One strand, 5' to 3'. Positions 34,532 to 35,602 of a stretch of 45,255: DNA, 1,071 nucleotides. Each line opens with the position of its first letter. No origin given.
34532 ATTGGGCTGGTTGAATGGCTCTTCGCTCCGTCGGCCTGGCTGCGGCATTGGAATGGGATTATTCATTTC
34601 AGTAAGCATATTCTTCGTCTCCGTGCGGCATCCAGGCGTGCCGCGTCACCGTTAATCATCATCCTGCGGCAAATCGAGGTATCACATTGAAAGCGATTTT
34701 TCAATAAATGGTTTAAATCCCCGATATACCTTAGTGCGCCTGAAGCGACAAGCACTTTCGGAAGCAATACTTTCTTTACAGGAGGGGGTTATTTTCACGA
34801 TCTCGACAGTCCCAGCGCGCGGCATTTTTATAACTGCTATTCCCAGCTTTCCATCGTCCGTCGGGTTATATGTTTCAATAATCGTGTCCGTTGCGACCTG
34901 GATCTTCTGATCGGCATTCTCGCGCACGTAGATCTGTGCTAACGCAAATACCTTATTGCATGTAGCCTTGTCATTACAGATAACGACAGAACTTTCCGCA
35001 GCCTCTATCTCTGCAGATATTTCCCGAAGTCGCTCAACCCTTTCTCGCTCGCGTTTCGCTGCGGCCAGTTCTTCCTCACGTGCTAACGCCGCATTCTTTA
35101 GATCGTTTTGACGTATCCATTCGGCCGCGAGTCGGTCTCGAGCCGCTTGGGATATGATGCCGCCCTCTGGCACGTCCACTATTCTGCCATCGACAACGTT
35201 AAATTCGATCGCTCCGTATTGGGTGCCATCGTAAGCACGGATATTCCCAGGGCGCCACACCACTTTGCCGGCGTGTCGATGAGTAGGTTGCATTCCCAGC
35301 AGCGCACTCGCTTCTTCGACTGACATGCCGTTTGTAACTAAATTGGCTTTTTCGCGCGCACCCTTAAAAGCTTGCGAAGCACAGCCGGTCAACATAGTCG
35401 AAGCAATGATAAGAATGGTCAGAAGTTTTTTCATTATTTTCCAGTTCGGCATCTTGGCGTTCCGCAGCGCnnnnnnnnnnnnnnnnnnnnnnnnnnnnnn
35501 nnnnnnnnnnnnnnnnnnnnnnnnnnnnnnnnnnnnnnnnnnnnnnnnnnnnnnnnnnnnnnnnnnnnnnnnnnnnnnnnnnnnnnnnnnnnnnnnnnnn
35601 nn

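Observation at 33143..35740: Lysogeny-linked accessory island in the rexAB-equivalent position, between the leftward operators and cI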

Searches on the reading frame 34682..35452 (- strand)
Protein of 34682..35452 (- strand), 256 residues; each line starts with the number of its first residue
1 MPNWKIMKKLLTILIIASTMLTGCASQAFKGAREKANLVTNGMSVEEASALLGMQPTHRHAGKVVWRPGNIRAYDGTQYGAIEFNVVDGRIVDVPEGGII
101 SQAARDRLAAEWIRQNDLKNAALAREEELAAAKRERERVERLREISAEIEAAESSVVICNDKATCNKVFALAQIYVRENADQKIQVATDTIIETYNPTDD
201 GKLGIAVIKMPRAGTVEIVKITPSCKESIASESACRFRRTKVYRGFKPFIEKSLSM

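Call 4: search_protein_families(library=pfam, proteins=[window:34682-35452:-], max_evalue=0.1)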
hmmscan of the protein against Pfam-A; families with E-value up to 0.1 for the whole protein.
window:34682-35452:- (256 aa): 1 family
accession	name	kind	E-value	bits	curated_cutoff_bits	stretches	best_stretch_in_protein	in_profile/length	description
PF03710.21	GlnE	-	0.05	13.4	24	1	115-218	37-143/252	Glutamate-ammonia ligase adenylyltransferase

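Call 5: search_protein_families(library=phrogs, proteins=[window:34682-35452:-], max_evalue=0.1)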
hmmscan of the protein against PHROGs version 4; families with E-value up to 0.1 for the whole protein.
window:34682-35452:- (256 aa): 6 families
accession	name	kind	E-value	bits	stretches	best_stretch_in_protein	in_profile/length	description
phrog_16082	-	unknown function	4.4e-15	56.9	1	145-230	24-110/130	-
phrog_4186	-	unknown function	3.5e-05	24.8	1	156-226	70-141/173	-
phrog_32855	-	unknown function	0.0004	21.5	1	4-46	4-51/109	-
phrog_5155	-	unknown function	0.0072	17.7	1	7-44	1-38/98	-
phrog_8801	-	unknown function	0.011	17.3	0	7-41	1-35/94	-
phrog_1119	-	moron, auxiliary metabolic gene and host takeover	0.041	15.3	1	7-27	1-20/78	Cor superinfection exclusion protein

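Call 6: search_protein_families(library=padloc, proteins=[window:34682-35452:-], max_evalue=0.1)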
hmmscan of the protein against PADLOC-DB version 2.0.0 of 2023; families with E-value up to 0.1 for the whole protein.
window:34682-35452:- (256 aa): 0 families

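Call 7: search_protein_families(library=ncbifam, proteins=[window:34682-35452:-], max_evalue=0.1)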
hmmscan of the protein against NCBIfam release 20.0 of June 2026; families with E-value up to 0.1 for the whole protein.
window:34682-35452:- (256 aa): 4 families
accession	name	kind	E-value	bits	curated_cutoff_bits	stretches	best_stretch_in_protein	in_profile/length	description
NF007319.0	PRK09810.1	equivalog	0.00062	19.6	86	1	6-25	1-20/41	lipoprotein antitoxin entericidin A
NF047408.1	SA0632_fam_LP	equivalog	0.0043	16.7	70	1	7-28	1-22/68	SA0632 family lipoprotein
NF041428.1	TrsH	subfamily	0.039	14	150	1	7-34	1-31/149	TrsH/TraH family protein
NF041193.1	lipo_SP0191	subfamily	0.045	13.8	75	1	7-33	1-27/190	SP0191 family lipoprotein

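Call 13: find_encoding_contigs(protein=window:34682-35434:-, flank=10000, max_places=8)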
Protein window:34682-35434:- (250 aa): 1 contig read that carries it; 1 place shown.
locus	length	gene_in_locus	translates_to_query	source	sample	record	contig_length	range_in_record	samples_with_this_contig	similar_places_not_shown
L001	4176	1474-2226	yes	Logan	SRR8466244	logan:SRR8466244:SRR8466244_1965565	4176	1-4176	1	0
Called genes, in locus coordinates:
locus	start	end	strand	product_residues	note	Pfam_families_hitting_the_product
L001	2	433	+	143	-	?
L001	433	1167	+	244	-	PF01381:HTH_3, PF00717:Peptidase_S24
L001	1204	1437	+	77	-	-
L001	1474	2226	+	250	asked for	-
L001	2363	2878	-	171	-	-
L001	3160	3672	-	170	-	-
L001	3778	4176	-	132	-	?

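Call 15: find_related_loci(query=window:34682-35434:-, collection=viral_contigs, flank=8000)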
Query window:34682-35434:- (250 aa) in viral_contigs; peptide patterns used: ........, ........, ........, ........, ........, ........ (x = any residue, [..] = any of these).
5 stretches matched a pattern, but none encodes a relative of the query by tblastn (E <= 1e-3).

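Call 17: find_homologous_proteins(query=window:34682-35434:-)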
Query window:34682-35434:- (250 aa): 108 proteins with E <= 0.001 among 4643 candidates.
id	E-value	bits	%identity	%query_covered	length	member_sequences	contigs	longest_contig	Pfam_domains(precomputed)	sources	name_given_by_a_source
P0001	3.0e-157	539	100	100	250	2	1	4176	-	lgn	-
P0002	5.4e-121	420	78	94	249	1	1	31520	-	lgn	-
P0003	1.4e-118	412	74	100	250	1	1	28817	-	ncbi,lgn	-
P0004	4.6e-109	381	71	100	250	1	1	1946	-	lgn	-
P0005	6.7e-90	319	59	94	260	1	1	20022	-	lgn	-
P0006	1.1e-88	315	59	100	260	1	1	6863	-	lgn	-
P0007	2.8e-88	313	56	98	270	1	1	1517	-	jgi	jgi:hypothetical protein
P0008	2.0e-87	310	57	100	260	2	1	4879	-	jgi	-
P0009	4.2e-85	303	57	100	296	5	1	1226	-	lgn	-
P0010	5.7e-83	296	54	100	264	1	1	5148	-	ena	-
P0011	3.2e-80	287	51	100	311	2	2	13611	-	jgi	jgi:hypothetical protein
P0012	5.4e-80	286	56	100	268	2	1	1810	-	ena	-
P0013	2.3e-77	278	54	100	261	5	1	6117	-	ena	-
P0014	2.9e-77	277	57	85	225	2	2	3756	-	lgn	-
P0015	5.0e-76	273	54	100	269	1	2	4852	-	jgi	jgi:outer membrane protein assembly factor BamE (lipoprotein component of BamABCDE complex)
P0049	3.2e-58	215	42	100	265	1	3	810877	-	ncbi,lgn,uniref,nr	ncbi:hypothetical protein QPK32_02025 [Massilia sp. YIM B02763]|uniref:hypothetical protein n=1 Tax=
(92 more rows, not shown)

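Call 19: find_encoding_contigs(protein=P0002, flank=8000, max_places=3)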
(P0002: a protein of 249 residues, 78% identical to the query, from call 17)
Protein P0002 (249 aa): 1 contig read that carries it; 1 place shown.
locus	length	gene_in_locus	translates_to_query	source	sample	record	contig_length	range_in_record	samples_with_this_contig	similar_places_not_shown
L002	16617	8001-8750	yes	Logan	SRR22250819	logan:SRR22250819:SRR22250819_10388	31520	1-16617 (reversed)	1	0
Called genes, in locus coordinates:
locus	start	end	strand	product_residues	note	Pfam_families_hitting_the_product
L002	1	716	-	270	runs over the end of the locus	PF02498:Bro-N, PF03374:ANT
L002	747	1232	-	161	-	-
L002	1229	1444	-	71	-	-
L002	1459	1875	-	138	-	-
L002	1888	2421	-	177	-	PF16786:RecA_dep_nuc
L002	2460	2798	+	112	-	-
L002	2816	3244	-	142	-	-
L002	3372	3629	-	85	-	-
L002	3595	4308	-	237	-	-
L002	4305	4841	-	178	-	-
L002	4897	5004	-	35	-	-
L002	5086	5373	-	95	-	-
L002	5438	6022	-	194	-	PF06254:YdaT_toxin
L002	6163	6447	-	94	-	-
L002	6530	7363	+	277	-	PF00717:Peptidase_S24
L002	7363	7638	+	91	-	-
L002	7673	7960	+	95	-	-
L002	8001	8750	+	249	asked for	-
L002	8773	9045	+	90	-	-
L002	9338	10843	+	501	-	PF00239:Resolvase, PF07508:Recombinase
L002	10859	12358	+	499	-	PF00239:Resolvase, PF07508:Recombinase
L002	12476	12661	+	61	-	-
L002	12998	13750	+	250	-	PF15956:DUF4760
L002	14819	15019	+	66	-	-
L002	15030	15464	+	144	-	-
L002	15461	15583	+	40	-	-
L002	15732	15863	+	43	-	-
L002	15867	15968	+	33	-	-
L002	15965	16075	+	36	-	-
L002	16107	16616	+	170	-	?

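Call 20: find_encoding_contigs(protein=P0003, flank=8000, max_places=3)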
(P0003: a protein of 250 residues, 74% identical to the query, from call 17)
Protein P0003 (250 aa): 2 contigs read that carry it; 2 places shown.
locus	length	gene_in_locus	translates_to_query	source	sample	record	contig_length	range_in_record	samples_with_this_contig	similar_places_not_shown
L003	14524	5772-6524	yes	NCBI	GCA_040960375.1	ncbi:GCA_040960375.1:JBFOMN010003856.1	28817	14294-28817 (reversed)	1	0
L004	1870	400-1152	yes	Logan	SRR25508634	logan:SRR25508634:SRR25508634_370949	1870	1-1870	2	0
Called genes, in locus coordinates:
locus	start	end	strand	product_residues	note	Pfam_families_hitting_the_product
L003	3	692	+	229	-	?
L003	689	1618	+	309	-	PF03280:Lipase_chap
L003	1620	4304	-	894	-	PF01522:Polysacc_deac_1, PF00656:Peptidase_C14, PF13414:TPR_11 (weak), PF13432:TPR_16 (weak), PF00515:TPR_1 (weak), PF13414:TPR_11, PF13424:TPR_12, PF13432:TPR_16, +6 more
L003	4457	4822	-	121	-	PF00903:Glyoxalase, PF22677:Ble-like_N (weak), PF12681:Glyoxalase_2 (weak)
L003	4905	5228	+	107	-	PF13730:HTH_36 (weak), PF12802:MarR_2 (faint)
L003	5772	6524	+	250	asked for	-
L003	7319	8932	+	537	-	PF03193:RsgA_GTPase (faint), PF00004:AAA (faint), PF00005:ABC_tran, PF02463:SMC_N (faint), PF05729:NACHT (faint), PF13191:AAA_16 (faint), PF13304:AAA_21 (faint), PF00005:ABC_tran, +2 more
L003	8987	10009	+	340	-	PF01075:Glyco_transf_9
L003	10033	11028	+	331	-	PF01073:3Beta_HSD, PF01370:Epimerase, PF04321:RmlD_sub_bind, PF07993:NAD_binding_4 (faint), PF16363:GDP_Man_Dehyd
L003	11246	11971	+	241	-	PF09694:Gcw_chp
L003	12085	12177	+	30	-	-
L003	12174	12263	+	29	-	PF09604:Potass_KdpF (weak)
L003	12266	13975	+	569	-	PF03814:KdpA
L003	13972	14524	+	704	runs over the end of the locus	PF00122:E1-E2_ATPase, PF00702:Hydrolase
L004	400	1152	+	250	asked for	-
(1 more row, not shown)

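Call 21: find_encoding_contigs(protein=P0049, flank=8000, max_places=3)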
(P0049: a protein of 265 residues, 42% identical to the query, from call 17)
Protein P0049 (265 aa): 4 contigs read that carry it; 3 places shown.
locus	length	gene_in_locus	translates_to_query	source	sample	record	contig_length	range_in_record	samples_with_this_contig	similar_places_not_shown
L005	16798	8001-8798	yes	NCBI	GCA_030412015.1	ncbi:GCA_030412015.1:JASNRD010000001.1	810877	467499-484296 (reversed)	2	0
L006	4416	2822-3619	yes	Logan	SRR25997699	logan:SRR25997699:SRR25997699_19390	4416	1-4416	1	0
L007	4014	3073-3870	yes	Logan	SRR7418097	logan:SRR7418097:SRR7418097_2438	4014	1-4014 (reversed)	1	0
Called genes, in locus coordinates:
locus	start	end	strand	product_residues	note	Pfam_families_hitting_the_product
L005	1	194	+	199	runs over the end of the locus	PF19574:LolA_3, PF03548:LolA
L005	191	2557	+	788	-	-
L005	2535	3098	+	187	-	PF11659:DUF3261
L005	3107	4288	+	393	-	PF00109:ketoacyl-synt, PF00108:Thiolase_N (faint), PF02801:Ketoacyl-synt_C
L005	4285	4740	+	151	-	PF22817:ApeP-like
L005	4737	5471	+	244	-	PF00106:adh_short, PF08659:KR, PF13561:adh_short_C2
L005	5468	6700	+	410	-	PF00109:ketoacyl-synt, PF02801:Ketoacyl-synt_C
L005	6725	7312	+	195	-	PF14366:DUF4410 (weak)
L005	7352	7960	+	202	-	PF22624:AASDHPPT_N, PF17837:4PPT_N (weak), PF01648:ACPS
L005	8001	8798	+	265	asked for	-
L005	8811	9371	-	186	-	PF00989:PAS, PF13188:PAS_8 (weak), PF13426:PAS_9, PF00196:GerE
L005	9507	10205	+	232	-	PF01144:CoA_trans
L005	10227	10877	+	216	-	PF01144:CoA_trans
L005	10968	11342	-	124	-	PF03544:TonB_C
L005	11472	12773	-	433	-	PF05569:Peptidase_M56, PF03544:TonB_C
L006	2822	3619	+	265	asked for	-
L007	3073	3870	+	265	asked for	-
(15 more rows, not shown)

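Call 35: predict_structure(alignment_id=A1)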
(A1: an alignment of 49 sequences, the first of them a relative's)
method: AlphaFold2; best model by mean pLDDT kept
length: 250 residues; sequences in the alignment: 49
mean_pLDDT: 95.4   pTM: 0.71
mean pLDDT of the five models: 95.4, 94.6, 94.3, 93.7, 93.5
residues with pLDDT >= 90: 226; 70-90: 23; 50-70: 1; < 50: 0
segments of 3 or more residues with pLDDT < 50: none
pLDDT, mean of each block of 10 residues (from residue 1): 84 81 96 98 98 96 92 97 97 98 97 98 98 97 98 96 98 96 93 96 94 98 96 98 97
secondary structure, 60 per line:
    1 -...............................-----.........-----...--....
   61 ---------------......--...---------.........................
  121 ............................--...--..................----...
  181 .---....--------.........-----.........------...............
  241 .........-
elements in order: H2-32 H39-46 E52-54 E57-60 E76-81 E84-86 H96-148 E151-153 H156-173 E178-181 E185-188 E197-205 E211-219 H226-249

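Call 38: fold_search(model_id=the predicted structure, library=pdb)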
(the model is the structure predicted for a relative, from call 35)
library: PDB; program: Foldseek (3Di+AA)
matches with E <= 10: 1434; with E <= 0.001: 1
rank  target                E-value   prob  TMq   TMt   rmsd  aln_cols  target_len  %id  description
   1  6pny                  8.3e-04  0.99  0.20  0.35   7.6       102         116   16  X-ray Structure of Flpp3 (released 2020-02-26)
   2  3tgo_D                1.8e-03  1.00  0.26  0.34   6.3       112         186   12  Crystal structure of the E. coli BamCD complex (released 2011-09-28)
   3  4eak_A                2.5e-03  1.00  0.25  0.57   5.2        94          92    8  Co-crystal structure of an AMPK core with ATP (released 2012-06-06)
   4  2ehb_D                2.8e-03  1.00  0.25  0.44   4.6        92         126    6  The structure of the C-terminal domain of the protein kinase AtSOS2 bound to the calcium sensor AtSOS3 (released 2007-09-25)
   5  2v8q_A                3.0e-03  1.00  0.26  0.54   4.9        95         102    8  Crystal structure of the regulatory fragment of mammalian AMPK in complexes with AMP (released 2007-09-25)
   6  9hg7_C                3.6e-03  0.98  0.24  0.30   8.3       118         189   14  BAM-SurA complex in the swing-out state (released 2025-04-16)
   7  4yom_A                5.3e-03  1.00  0.24  0.48   5.1        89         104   11  Structure of SAD kinase (released 2015-12-16)
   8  5wi2_B                7.4e-03  0.99  0.25  0.54   4.5        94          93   11  Crystal structure of the KA1 domain from human Chk1 (released 2017-10-04)
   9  2yh6_B                7.8e-03  0.96  0.24  0.45   6.3       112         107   11  Structure of the N-terminal domain of BamC from E. coli (released 2011-05-25)
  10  4xrt_B                7.8e-03  0.75  0.16  0.14   8.2       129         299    7  Crystal structure of the di-domain ARO/CYC StfQ from the steffimycin biosynthetic pathway (released 2015-12-02)
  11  6c9j_A                1.0e-02  1.00  0.29  0.20   4.5        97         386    7  AMP-activated protein kinase bound to pharmacological activator R734 (released 2018-11-28)
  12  4qfr_A                1.2e-02  0.99  0.24  0.18   5.5        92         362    9  Structure of AMPK in complex with Cl-A769662 activator and STAUROSPORINE inhibitor (released 2014-08-06)
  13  6c9h_A                1.2e-02  0.99  0.27  0.16   4.7        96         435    9  non-phosphorylated AMP-activated protein kinase bound to pharmacological activator R734 (released 2018-11-28)
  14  4eai_A                1.2e-02  0.97  0.22  0.46   5.5        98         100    9  Co-crystal structure of an AMPK core with AMP (released 2012-06-06)
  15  8bik_A                1.4e-02  1.00  0.27  0.16   4.2        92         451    9  Crystal structure of human AMPK heterotrimer in complex with allosteric activator C455 (released 2024-05-15)
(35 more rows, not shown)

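Call 39: fold_search(model_id=the predicted structure, library=viral)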
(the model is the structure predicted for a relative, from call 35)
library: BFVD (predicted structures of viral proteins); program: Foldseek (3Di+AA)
matches with E <= 10: 1150; with E <= 0.001: 0
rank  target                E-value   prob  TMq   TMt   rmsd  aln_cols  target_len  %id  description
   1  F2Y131                2.5e-03  1.00  0.25  0.53   4.3        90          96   10  (no name in the UniProt tables at hand)
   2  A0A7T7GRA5            1.4e-02  0.57  0.20  0.16   7.3       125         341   16  (no name in the UniProt tables at hand)
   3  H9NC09                1.9e-02  0.95  0.26  0.44   6.4       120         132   12  (no name in the UniProt tables at hand)
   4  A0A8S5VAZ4            1.9e-02  0.51  0.19  0.24  13.3       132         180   12  Uncharacterized protein [Siphoviridae sp. ct0vA12]
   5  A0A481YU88            2.1e-02  0.85  0.24  0.09   5.6       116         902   10  Uncharacterized protein [Marseillevirus LCMAC103]
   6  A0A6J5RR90            4.4e-02  0.87  0.20  0.25   6.7        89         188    9  Lipoprotein [uncultured Caudovirales phage]
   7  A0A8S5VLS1            4.4e-02  0.16  0.16  0.20  33.3       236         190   12  (no name in the UniProt tables at hand)
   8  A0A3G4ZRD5            4.7e-02  0.13  0.10  0.18  16.1       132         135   10  Transmembrane protein [Terrestrivirus sp.]
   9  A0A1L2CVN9            6.1e-02  0.97  0.25  0.18   3.4        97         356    5  AAA+ ATPase domain-containing protein [Pectobacterium phage vB_PcaM_CBB]
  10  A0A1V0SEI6            6.1e-02  0.25  0.16  0.11   8.7        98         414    4  AAA family ATPase [Indivirus ILV1]
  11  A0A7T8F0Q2            6.1e-02  0.21  0.15  0.17  12.1       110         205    9  (no name in the UniProt tables at hand)
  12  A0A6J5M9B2            6.5e-02  0.41  0.18  0.33  11.2       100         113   14  Uncharacterized protein [uncultured Caudovirales phage]
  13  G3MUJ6                6.5e-02  0.18  0.13  0.19  12.0       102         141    5  Activator of middle period transcription [Escherichia phage Bp7]
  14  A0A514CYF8            8.4e-02  0.41  0.14  0.34   9.9        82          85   12  (no name in the UniProt tables at hand)
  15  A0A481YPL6            1.1e-01  0.60  0.23  0.19   5.5       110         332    7  3'-5' exonuclease [Pithovirus LCDPAC01]
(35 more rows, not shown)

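Call 40: find_related_loci(query=A1, collection=genome_contigs, flank=6000)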
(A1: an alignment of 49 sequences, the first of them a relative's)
Query A1 (250 aa) in genome_contigs; peptide patterns used: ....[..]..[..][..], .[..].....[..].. (x = any residue, [..] = any of these).
21 stretches matched a pattern; 8 encode a relative of the query (tblastn E <= 1e-3); 8 distinct loci.
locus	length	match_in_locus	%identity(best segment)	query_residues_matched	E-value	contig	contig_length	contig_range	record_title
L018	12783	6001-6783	53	1-250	8e-82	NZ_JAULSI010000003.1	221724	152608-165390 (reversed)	Massilia brevitalea strain CGMCC 1.10731 Scaffold3, whole genome shotgun sequence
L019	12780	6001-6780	42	1-249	9e-64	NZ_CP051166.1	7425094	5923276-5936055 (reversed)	Massilia atriviolacea strain SOD chromosome, complete genome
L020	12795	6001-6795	42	1-250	6e-63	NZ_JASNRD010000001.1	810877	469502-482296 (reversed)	Massilia sp. YIM B02763 strain YIIM B02763 Scaffold1, whole genome shotgun sequence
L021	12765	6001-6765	42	5-248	4e-61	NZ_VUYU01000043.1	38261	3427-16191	Massilia rubra strain CCM 8692 NODE_43_length_38261_cov_5.807337, whole genome shotgun sequence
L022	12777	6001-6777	41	2-249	6e-60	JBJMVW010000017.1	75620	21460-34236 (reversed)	MAG: Massilia sp. isolate H2_18_all_fractions_metab_63_66_19 k255_283074, whole genome shotgun sequence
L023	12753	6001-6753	41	15-246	2e-56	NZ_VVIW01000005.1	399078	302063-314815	Massilia aquatica strain CCM 8693 NODE_5_length_399078_cov_6.690456, whole genome shotgun sequence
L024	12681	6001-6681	44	17-248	4e-54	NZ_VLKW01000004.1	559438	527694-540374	Pseudoduganella flava strain CGMCC 1.10685 IP92DRAFT_scaffold00004.4, whole genome shotgun sequence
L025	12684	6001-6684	39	41-249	1e-46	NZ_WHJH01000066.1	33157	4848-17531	Massilia mucilaginosa strain CCM 8733 NODE_66_length_33157_cov_5.648320, whole genome shotgun sequence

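Call 57: search_solved_structures(query=A1, max_evalue=1)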
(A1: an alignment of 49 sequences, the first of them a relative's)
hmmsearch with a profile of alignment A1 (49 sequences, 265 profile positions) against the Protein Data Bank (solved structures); distinct sequences matched with E-value up to 1: 19.
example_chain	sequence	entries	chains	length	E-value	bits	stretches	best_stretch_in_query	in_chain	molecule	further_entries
5t9v_B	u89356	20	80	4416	0.41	13.1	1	84-154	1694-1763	Ryanodine receptor 1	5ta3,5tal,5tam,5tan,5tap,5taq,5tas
3j8h_A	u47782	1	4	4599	0.41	13.1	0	84-154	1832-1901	Ryanodine receptor 1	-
8rrt_B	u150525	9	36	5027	0.43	13.1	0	84-154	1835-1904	Ryanodine receptor 1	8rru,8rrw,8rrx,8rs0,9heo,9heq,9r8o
7t64_A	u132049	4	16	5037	0.43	13.1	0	84-154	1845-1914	Ryanodine receptor 1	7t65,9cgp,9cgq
8xlh_A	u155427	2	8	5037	0.43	13.1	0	84-154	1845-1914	Ryanodine receptor 1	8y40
5gky_A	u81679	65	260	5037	0.43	13.1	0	84-154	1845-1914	Ryanodine receptor 1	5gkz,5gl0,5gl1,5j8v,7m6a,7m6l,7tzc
8xji_D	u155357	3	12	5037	0.43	13.1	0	84-154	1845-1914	Ryanodine receptor 1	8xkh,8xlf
8rrv_B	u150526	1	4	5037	0.43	13.1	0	84-154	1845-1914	Ryanodine receptor 1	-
6wot_A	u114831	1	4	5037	0.43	13.1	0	84-154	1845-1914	Ryanodine receptor 1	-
5t15_B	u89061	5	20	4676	0.43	13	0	84-154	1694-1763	Ryanodine receptor 1,Ryanodine receptor 1,Ryanodine receptor 1,Ryanodine receptor 1,Ryanod | Ryanodine receptor 1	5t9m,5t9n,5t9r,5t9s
6pv6_B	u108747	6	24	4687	0.44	13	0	84-154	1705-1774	Ryanodine receptor 1 | ryanodine receptor type 1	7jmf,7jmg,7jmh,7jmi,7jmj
7umz_A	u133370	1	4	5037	0.46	12.9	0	84-154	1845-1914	Ryanodine receptor 1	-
7cf9_A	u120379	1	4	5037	0.48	12.9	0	84-154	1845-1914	Ryanodine receptor 1,RyR1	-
6m2w_A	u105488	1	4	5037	0.48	12.9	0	84-154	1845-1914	Ryanodine receptor 1,Ryanodine receptor 1,Ryanodine receptor 1,Ryanodine receptor 1,Ryanod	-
7k0s_A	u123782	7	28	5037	0.49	12.9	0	84-154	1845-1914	RyR1 | Ryanodine receptor 1,RyR1 | Ryanodine receptor 1,Ryanodine receptor 1,RyR1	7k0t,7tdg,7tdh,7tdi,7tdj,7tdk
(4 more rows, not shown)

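Call 60: search_dna_similar(query=window:34682-35434:-, collection=phages, mode=protein, max_evalue=0.001, max_rows=15)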
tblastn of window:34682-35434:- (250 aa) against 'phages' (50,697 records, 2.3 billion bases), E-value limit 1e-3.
Records with a match: 2; places in all: 2; records where one place covers at least 80% of the query: 0.
Best place of each record, by identity: <60% 2.
By first word of the organism name: Escherichia 2.
By host as written in the record: Escherichia coli 2.
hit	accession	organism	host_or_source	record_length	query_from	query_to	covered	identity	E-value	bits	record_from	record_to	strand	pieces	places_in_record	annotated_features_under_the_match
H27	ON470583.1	Escherichia phage vB_EcoS-689R5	Escherichia coli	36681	153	245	37%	33.0%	7e-7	56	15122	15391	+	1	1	hypothetical protein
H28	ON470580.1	Escherichia phage vB_EcoM-606R7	Escherichia coli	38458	153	245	37%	31.9%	1e-5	52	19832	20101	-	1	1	hypothetical protein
